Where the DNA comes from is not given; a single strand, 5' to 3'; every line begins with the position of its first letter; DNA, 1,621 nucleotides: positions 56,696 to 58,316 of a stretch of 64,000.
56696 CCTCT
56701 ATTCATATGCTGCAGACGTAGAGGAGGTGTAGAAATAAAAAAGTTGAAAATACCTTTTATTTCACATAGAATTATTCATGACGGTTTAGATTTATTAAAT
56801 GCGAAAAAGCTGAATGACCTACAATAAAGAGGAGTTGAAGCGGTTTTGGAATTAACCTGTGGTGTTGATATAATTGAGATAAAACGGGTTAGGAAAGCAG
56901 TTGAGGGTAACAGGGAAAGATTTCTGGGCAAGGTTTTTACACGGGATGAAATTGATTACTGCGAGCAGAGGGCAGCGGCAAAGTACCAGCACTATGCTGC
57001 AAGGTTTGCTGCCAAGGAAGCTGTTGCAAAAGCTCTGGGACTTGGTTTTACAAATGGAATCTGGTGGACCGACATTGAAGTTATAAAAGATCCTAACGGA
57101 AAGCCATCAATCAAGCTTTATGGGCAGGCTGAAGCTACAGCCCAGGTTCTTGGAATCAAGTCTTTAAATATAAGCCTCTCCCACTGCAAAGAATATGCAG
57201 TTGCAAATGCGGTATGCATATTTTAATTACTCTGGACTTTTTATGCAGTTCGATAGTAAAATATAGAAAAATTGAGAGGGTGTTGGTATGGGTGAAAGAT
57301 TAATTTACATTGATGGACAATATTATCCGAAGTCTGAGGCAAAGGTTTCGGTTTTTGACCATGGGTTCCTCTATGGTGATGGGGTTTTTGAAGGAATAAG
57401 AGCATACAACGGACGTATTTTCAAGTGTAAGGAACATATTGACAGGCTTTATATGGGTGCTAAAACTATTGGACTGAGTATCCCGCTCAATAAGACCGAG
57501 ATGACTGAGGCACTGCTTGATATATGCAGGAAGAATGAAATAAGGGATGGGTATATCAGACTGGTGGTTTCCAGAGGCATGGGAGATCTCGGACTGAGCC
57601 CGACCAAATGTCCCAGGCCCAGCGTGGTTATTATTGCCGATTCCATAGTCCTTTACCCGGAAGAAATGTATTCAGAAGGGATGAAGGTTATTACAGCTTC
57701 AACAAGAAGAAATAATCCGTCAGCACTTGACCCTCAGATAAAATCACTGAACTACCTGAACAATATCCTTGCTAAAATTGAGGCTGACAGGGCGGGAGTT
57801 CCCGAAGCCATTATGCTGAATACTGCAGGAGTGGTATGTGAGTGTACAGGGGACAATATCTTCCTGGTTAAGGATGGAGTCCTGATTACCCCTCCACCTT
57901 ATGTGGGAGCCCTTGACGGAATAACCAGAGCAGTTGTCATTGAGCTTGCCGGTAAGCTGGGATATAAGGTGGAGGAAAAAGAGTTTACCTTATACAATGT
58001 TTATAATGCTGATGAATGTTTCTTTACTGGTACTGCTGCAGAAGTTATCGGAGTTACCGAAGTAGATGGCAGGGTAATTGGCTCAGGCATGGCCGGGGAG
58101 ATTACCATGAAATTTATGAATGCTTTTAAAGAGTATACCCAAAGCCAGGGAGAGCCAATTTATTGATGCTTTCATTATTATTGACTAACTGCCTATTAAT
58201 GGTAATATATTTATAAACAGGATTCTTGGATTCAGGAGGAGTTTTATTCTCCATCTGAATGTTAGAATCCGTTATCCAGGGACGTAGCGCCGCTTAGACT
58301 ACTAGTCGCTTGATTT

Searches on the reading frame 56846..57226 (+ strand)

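Call 63: search_protein_families(library=pfam, proteins=[window:56846-57226:+], max_evalue=0.01)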
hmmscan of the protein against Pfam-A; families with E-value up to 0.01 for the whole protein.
window:56846-57226:+ (126 aa): 1 family
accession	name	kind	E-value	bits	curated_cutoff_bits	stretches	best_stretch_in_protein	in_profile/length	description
PF01648.25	ACPS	-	4.4e-21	75.4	25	1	5-119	2-108/111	4'-phosphopantetheinyl transferase superfamily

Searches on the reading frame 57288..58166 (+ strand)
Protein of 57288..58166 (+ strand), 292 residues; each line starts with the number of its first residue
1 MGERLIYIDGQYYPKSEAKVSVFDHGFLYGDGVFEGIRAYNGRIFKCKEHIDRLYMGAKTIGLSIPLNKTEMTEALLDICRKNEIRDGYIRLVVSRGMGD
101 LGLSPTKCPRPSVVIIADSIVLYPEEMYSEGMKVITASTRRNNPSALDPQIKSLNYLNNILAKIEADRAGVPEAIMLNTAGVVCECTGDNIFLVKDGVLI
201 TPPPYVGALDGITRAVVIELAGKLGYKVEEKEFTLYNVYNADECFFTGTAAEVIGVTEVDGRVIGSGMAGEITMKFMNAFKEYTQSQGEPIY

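Call 62: search_protein_families(library=pfam, proteins=[window:57288-58166:+], max_evalue=0.00001)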
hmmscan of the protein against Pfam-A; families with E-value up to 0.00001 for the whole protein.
window:57288-58166:+ (292 aa): 1 family
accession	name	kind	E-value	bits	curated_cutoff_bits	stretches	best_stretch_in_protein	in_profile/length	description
PF01063.24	Aminotran_4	-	3.4e-62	210.7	28.5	1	32-259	1-223/223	Amino-transferase class IV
